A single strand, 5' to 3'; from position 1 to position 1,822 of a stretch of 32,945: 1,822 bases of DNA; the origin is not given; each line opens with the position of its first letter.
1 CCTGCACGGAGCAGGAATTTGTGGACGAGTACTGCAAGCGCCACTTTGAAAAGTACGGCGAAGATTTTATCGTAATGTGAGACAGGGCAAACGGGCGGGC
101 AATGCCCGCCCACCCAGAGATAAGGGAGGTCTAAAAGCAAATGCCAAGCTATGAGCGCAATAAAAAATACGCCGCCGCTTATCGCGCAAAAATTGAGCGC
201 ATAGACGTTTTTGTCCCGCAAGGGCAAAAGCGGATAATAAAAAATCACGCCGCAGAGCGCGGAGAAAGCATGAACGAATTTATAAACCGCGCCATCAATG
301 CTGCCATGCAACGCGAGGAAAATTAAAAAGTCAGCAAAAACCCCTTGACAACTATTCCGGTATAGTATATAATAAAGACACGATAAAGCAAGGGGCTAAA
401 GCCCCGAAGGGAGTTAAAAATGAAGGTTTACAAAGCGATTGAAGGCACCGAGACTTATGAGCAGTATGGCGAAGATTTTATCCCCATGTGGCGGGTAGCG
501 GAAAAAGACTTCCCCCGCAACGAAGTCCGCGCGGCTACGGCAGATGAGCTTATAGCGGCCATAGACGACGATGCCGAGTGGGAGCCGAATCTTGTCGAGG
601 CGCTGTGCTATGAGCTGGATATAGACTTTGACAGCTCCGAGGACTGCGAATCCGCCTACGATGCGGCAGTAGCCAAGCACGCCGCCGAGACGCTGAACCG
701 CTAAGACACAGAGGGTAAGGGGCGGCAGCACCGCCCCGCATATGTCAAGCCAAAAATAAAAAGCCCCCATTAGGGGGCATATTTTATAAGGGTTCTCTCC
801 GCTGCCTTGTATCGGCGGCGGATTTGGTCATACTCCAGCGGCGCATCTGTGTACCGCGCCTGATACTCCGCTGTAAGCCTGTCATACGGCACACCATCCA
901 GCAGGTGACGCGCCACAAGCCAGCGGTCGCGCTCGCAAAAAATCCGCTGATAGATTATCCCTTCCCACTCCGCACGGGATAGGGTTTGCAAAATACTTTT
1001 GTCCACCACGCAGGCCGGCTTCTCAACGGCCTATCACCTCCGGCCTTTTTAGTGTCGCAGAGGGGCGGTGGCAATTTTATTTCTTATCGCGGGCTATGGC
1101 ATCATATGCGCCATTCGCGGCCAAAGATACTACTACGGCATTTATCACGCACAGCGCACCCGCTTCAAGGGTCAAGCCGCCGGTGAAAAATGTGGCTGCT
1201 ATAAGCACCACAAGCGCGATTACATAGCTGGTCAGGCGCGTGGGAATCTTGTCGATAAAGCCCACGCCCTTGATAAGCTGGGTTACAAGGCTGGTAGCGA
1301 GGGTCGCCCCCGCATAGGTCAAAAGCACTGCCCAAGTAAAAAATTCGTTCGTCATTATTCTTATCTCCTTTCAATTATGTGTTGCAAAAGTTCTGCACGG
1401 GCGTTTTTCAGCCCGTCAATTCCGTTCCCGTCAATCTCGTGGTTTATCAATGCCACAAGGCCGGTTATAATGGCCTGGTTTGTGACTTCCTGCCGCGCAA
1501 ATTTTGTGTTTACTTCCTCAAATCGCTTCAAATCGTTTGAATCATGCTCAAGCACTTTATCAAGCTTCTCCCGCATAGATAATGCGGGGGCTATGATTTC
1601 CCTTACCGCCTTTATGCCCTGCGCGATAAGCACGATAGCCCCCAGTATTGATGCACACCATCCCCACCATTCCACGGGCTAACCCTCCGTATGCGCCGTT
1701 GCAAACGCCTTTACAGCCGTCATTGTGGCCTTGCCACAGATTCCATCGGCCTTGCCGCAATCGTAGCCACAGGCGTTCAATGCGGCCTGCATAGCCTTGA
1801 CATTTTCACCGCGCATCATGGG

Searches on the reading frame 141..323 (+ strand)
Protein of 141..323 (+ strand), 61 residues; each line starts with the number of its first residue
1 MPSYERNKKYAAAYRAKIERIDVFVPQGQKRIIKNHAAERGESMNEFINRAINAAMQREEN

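Call 9: search_protein_families(library=pfam, proteins=[window:141-323:+], max_evalue=1)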
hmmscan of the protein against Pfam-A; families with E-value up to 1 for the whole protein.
window:141-323:+ (61 aa): 8 families
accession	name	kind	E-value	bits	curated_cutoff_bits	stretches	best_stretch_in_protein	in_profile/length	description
PF24434.1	DUF7557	-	0.0078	16.1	25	1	34-59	15-39/45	Family of unknown function (DUF7557)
PF01402.27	RHH_1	-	0.022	15.2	20.5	1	25-54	6-35/39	Ribbon-helix-helix protein, copG family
PF10723.15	RepB-RCR_reg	-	0.046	14.1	21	1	7-58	26-79/81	Replication regulatory protein RepB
PF07704.17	PSK_trans_fac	-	0.067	14.5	28.3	1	32-60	13-41/82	Rv0623-like transcription factor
PF08681.18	TacA1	-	0.088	13.2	21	1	20-55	1-36/80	Antitoxin TacA 1-like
PF16777.11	RHH_7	-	0.091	13.6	27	1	11-59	24-72/74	Transcriptional regulator, RHH-like, CopG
PF20605.4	Antitox_RHH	-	0.18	12.4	27.2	1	31-58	17-44/50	Antitoxin-like ribbon-helix-helix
PF07878.17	RHH_5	-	0.18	12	26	1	19-60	2-43/43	CopG-like RHH_1 or ribbon-helix-helix domain, RHH_5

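Call 10: search_protein_families(library=phrogs, proteins=[window:141-323:+], max_evalue=1)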
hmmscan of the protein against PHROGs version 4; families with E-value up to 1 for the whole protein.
window:141-323:+ (61 aa): 8 families
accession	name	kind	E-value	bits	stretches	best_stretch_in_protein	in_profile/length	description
phrog_13890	-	unknown function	3e-14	53.7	1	5-59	3-58/73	-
phrog_582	-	transcription regulation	0.00073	20.8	1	15-60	54-99/105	Arc-like repressor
phrog_3178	-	transcription regulation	0.032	15.6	1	16-58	7-49/125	Arc-like DNA binding domain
phrog_35455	-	unknown function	0.052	14.5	1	5-59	28-82/86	-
phrog_31631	-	unknown function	0.088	13.6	1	7-58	13-61/68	-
phrog_228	-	transcription regulation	0.12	13.1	1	15-60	7-52/251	Arc-like repressor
phrog_9151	-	moron, auxiliary metabolic gene and host takeover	0.17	13.2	1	31-59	84-112/119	HicB-like antitoxin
phrog_9887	-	unknown function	0.2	13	1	12-53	44-85/96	-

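Call 14: search_solved_structures(query=window:141-323:+, max_evalue=10, show_alignments=2)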
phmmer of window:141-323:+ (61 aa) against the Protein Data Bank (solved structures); distinct sequences matched with E-value up to 10: 2.
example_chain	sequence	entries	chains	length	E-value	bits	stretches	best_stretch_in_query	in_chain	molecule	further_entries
9h3c_A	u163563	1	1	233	0.17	15.7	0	12-53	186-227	De novo designed tandem repeat protein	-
7ext_03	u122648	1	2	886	5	11.1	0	3-59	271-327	Phycobiliprotein ApcE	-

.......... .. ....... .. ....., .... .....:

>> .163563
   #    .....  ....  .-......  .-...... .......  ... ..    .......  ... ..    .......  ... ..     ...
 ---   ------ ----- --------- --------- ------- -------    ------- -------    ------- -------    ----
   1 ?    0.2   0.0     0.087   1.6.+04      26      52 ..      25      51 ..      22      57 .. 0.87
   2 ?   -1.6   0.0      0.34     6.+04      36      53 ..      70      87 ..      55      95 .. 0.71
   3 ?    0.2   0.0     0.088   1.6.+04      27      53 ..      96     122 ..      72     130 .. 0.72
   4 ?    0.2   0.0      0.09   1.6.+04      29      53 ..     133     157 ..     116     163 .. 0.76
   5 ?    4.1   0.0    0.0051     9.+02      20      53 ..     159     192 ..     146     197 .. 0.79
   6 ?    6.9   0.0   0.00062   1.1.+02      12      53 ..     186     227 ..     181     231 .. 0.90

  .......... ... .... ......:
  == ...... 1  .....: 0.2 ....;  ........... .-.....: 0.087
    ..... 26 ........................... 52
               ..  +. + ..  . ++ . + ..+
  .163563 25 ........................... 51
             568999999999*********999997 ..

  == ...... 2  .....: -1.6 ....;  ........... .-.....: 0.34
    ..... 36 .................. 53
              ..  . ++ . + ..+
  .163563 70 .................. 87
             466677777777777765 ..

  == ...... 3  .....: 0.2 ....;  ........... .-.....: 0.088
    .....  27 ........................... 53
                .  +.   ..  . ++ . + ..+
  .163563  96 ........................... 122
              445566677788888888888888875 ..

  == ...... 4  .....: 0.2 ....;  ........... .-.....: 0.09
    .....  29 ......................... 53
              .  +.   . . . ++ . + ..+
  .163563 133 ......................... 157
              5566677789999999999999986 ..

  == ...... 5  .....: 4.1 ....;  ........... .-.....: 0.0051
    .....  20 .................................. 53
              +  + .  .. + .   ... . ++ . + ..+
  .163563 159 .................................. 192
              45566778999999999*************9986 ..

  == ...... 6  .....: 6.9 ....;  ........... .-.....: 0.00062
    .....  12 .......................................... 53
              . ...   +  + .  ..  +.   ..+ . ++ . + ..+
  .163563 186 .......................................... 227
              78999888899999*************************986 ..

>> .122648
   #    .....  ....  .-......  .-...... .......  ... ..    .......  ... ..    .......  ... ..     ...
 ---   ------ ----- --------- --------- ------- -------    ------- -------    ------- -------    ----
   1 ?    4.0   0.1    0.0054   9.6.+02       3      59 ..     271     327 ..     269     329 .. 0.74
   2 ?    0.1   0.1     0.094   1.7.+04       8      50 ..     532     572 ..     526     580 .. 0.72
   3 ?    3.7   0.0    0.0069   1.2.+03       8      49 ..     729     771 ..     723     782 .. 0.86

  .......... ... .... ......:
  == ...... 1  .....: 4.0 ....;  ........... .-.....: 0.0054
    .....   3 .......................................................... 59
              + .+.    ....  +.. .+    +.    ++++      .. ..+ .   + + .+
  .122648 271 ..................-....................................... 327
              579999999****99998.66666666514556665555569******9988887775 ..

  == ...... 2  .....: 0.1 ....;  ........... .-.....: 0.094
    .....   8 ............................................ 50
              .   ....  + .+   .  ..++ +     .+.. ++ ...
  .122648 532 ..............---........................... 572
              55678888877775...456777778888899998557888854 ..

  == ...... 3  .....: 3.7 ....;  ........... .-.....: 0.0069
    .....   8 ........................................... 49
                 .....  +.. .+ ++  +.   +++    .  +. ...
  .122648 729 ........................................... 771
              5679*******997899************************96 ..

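Call 48: find_related_loci(query=window:141-323:+, collection=viral_contigs, flank=3000)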
Query window:141-323:+ (61 aa) in viral_contigs; peptide patterns used: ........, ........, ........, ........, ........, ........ (x = any residue, [..] = any of these).
14 stretches matched a pattern, but none encodes a relative of the query by tblastn (E <= 1e-3).

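Call 59: search_protein_families(library=ncbifam, proteins=[window:141-323:+], max_evalue=1)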
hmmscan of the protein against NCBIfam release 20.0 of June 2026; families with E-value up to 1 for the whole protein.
window:141-323:+ (61 aa): 2 families
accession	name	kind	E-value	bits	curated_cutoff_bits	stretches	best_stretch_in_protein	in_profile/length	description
NF010256.0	PRK13702.1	subfamily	0.0027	17.7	87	1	2-59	25-82/85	replication regulatory protein RepA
NF050181.1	TA_anti_VapB_Myco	equivalog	0.083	13.4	60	1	26-59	10-43/72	type II toxin-antitoxin system VapB family antitoxin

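Call 88: search_dna_similar(query=window:141-323:+, collection=phages, mode=protein, max_evalue=0.001, max_rows=15)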
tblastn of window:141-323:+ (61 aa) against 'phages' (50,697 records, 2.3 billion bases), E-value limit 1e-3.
Records with a match: 2; places in all: 2; records where one place covers at least 80% of the query: 0.
Best place of each record, by identity: <60% 2.
By first word of the organism name: Bacteriophage 1; Flavonifractor 1.
By host as written in the record: - 1; Flavonifractor plautii 1.
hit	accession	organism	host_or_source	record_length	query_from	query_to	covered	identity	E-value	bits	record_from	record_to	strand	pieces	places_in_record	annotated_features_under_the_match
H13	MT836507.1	Bacteriophage sp.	human fecal samples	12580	25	61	61%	54.1%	2e-6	48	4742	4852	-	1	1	record has no annotation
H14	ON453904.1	Flavonifractor phage Chenonceau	Flavonifractor plautii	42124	22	57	59%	50.0%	7e-5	43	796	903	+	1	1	Arc-like repressor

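Call 92: find_encoding_contigs(protein=window:141-323:+, flank=4000, max_places=10)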
Protein window:141-323:+ (61 aa): 22 contigs read that carry it; 10 places shown.
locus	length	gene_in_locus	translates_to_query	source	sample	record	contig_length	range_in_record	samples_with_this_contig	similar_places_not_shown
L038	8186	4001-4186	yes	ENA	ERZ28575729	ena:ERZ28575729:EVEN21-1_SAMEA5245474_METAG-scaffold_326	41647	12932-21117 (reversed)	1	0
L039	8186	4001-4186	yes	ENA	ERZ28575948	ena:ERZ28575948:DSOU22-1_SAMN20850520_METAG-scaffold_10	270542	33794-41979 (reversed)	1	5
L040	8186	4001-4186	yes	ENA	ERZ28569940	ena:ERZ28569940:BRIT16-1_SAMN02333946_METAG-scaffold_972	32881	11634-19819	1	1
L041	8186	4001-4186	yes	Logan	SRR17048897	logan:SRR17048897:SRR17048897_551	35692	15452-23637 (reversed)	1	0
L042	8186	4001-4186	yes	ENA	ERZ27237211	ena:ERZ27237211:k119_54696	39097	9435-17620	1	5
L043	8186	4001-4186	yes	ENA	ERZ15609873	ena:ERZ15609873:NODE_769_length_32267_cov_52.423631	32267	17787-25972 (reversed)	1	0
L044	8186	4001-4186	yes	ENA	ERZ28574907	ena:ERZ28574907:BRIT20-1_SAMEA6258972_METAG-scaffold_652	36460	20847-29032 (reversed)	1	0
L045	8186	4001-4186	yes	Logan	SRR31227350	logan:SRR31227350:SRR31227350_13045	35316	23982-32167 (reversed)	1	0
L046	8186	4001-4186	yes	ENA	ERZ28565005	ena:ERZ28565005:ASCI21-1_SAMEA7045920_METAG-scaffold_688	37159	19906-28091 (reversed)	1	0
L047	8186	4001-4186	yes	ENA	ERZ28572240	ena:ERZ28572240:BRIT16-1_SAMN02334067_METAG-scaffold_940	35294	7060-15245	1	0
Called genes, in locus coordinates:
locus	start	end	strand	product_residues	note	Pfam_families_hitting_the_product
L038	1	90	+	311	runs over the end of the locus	PF00929:RNase_T, PF13482:RNase_H_2 (weak)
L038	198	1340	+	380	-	PF14659:Phage_int_SAM_3 (weak), PF00589:Phage_integrase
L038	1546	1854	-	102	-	-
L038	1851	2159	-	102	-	-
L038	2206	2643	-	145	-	-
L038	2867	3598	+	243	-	-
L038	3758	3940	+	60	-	PF22147:AcrIC5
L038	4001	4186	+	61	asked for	PF10723:RepB-RCR_reg (weak)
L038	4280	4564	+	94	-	-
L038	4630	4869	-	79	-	-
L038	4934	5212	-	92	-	-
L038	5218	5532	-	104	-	-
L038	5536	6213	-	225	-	PF00877:NLPC_P60, PF01471:PG_binding_1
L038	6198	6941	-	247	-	-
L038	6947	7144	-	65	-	-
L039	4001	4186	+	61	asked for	PF10723:RepB-RCR_reg (weak)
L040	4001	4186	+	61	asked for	PF10723:RepB-RCR_reg (weak)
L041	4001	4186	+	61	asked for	PF10723:RepB-RCR_reg (weak)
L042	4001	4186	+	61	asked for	PF10723:RepB-RCR_reg (weak)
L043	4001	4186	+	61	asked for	PF10723:RepB-RCR_reg (weak)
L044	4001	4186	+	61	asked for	PF10723:RepB-RCR_reg (weak)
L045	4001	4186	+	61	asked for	PF10723:RepB-RCR_reg (weak)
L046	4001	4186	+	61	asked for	PF10723:RepB-RCR_reg (weak)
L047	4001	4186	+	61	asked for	PF10723:RepB-RCR_reg (weak)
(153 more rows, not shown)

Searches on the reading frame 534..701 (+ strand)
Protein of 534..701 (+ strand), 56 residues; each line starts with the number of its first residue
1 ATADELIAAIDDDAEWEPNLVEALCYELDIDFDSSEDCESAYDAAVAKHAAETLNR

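Call 77: find_homologous_proteins(query=A7, max_evalue=0.001)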
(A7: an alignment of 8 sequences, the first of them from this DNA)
Query A7 (8 sequences) (56 aa, profile of the alignment): 433 proteins with E <= 0.001 among 785 candidates; the best 120 are listed.
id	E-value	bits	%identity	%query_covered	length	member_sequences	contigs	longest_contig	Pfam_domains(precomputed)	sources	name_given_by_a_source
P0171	8.2e-18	82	28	96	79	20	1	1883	-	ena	-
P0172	1.1e-17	81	-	-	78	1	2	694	-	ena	-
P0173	1.2e-17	81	-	-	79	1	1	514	-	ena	-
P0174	1.2e-17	81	-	-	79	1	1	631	-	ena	-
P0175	1.2e-17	81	-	-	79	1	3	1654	-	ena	-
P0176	1.2e-17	81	-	-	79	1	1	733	-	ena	-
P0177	1.2e-17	81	-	-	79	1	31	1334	-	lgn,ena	-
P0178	1.2e-17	81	-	-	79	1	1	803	-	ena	-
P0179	1.2e-17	81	-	-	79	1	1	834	-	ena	-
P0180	1.3e-17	81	27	98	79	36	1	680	-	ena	-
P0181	1.5e-17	81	39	41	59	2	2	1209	-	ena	-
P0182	1.6e-17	81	-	-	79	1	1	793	-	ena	-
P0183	1.9e-17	80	35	41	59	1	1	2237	-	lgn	-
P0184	2.2e-17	80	-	-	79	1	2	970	-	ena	-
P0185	2.4e-17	80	29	91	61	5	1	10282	-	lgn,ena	-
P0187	3.6e-17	80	42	43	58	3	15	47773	-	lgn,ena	-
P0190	5.1e-17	79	43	38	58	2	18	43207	-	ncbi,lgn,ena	-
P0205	3.9e-16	76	25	98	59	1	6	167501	-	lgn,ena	-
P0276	1.1e-14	72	33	95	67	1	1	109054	-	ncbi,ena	-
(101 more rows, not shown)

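Call 79: search_protein_families(library=phrogs, proteins=[P0187, P0205], max_evalue=0.01)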
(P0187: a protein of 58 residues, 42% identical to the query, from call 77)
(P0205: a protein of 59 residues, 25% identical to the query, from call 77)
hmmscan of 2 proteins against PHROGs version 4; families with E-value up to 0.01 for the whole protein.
P0187 (58 aa): 0 families

P0205 (59 aa): 0 families

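Call 101: find_encoding_contigs(protein=P0190, flank=3500, max_places=3)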
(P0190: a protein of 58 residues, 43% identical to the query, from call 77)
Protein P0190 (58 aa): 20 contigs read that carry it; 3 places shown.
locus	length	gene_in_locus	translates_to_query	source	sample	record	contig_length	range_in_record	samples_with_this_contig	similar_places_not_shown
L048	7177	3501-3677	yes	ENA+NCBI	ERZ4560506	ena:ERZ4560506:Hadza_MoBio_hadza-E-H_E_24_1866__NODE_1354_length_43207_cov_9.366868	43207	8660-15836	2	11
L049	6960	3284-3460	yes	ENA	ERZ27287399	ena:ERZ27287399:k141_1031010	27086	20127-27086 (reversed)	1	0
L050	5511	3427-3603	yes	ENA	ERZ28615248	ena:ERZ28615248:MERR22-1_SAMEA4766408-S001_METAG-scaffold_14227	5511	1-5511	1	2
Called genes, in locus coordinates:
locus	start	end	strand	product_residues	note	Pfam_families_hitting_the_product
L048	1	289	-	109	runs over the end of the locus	-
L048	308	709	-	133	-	-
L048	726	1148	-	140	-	-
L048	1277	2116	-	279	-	-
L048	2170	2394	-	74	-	-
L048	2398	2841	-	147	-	-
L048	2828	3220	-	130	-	-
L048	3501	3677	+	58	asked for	-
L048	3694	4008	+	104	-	-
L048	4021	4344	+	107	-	-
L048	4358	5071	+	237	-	-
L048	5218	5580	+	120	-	-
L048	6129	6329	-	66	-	-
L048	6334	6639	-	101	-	-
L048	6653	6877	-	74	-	-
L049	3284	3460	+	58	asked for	-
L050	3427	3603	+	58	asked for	-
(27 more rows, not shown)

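Call 102: find_encoding_contigs(protein=P0205, flank=3500, max_places=3)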
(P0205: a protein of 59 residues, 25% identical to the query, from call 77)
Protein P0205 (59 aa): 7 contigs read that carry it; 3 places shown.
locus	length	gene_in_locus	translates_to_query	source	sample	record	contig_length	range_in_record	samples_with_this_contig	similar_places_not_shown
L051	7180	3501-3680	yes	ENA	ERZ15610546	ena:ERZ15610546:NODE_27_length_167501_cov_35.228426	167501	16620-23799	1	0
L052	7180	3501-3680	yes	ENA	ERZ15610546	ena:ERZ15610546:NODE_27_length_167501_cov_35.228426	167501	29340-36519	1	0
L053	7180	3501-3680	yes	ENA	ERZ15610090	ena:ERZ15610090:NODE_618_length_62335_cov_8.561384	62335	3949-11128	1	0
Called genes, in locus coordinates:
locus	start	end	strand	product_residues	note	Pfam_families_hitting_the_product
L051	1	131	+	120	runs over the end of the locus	-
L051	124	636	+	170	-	-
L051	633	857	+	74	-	-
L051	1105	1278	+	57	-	-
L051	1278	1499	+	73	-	-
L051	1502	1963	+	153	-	-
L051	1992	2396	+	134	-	-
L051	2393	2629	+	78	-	-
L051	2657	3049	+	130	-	-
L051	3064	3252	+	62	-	-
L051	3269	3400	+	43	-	-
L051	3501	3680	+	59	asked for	-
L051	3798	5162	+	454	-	-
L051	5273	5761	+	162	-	-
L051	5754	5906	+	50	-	-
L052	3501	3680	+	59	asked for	-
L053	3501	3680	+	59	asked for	-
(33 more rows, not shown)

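Call 103: find_encoding_contigs(protein=P0276, flank=3500, max_places=2)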
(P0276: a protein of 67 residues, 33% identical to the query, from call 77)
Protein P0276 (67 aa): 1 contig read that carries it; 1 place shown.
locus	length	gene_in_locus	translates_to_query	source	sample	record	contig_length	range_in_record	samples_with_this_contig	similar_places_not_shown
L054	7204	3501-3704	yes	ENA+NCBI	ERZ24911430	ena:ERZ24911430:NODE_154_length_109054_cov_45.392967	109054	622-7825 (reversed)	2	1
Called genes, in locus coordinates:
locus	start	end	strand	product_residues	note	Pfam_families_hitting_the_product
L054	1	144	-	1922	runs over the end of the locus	PF01443:Viral_helicase1 (faint), PF13195:DUF4011, PF13086:AAA_11, PF13245:AAA_19 (faint), PF13086:AAA_11, PF13087:AAA_12, PF18741:MTES_1575, PF11784:DUF3320, +1 more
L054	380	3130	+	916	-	PF01915:Glyco_hydro_3_C, PF14310:Fn3-like, PF00933:Glyco_hydro_3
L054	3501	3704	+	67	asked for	-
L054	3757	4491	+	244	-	-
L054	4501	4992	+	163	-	PF01381:HTH_3 (faint)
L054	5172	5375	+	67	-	-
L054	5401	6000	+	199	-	-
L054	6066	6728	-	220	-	PF05257:CHAP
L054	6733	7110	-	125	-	PF05105:Phage_holin_4_1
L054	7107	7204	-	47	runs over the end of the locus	PF09693:Phage_XkdX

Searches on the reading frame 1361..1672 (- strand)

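Call 100: search_protein_families(library=pfam, proteins=[window:1361-1672:-], max_evalue=0.01)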
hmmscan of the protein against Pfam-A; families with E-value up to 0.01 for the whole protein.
window:1361-1672:- (103 aa): 1 family
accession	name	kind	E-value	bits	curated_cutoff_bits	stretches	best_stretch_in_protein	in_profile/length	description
PF23202.1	PAH_ZNF598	-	0.0043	17.7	25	1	33-78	7-52/83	ZNF598 PAH domain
